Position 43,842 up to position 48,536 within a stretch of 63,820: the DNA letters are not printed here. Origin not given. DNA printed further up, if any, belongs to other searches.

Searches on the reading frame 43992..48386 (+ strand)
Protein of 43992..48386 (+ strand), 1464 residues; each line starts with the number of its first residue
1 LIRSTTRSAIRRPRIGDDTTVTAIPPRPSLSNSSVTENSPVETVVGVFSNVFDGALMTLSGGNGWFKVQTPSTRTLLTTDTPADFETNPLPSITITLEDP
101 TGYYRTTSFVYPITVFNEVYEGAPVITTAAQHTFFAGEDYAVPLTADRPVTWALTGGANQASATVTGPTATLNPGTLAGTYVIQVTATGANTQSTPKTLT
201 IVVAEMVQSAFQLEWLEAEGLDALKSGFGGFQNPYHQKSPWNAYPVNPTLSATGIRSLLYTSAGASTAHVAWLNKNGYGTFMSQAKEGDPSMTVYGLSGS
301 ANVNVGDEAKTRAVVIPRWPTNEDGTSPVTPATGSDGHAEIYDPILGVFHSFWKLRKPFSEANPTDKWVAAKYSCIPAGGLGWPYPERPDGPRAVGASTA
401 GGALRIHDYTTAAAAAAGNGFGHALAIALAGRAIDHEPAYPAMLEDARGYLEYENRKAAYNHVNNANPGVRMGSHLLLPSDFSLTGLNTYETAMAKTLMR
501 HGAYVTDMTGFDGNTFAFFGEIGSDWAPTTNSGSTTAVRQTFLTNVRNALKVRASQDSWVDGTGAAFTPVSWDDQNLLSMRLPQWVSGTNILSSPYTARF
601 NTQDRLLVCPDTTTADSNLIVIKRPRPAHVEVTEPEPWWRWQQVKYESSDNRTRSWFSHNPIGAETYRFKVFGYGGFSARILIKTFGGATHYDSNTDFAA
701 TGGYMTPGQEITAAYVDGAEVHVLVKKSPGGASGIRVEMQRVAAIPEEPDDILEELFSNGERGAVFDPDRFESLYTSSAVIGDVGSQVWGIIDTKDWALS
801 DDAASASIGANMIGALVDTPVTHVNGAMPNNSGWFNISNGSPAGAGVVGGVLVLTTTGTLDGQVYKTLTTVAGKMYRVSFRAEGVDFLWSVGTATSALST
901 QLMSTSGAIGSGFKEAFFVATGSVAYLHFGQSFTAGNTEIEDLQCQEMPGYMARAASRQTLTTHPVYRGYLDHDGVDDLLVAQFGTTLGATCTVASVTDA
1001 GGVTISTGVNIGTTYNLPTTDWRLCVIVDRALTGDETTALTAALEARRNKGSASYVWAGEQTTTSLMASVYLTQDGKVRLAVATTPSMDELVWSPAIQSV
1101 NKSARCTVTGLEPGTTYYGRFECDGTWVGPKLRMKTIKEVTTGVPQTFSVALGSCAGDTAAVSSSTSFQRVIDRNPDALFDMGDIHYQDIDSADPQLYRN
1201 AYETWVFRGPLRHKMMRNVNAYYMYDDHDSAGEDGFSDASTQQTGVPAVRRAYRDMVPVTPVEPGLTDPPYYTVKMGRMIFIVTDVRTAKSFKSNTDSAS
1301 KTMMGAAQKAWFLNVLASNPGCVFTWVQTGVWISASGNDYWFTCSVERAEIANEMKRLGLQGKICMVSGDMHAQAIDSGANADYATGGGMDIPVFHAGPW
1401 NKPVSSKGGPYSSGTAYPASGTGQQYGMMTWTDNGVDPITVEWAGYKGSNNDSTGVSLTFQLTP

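Call 9: search_protein_families(library=phrogs, max_evalue=0.00001, proteins=[window:43992-48386:+])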
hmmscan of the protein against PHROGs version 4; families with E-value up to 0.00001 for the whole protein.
window:43992-48386:+ (1464 aa): 3 families
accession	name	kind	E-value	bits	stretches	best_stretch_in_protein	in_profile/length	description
phrog_13624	-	other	4.6e-45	155.2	1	1056-1459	233-638/651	hydrolase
phrog_24476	-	other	5.8e-41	141.2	1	1054-1448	4-413/1066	phosphodiesterase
phrog_25497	-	unknown function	6.7e-27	95.1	1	1051-1384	220-550/635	-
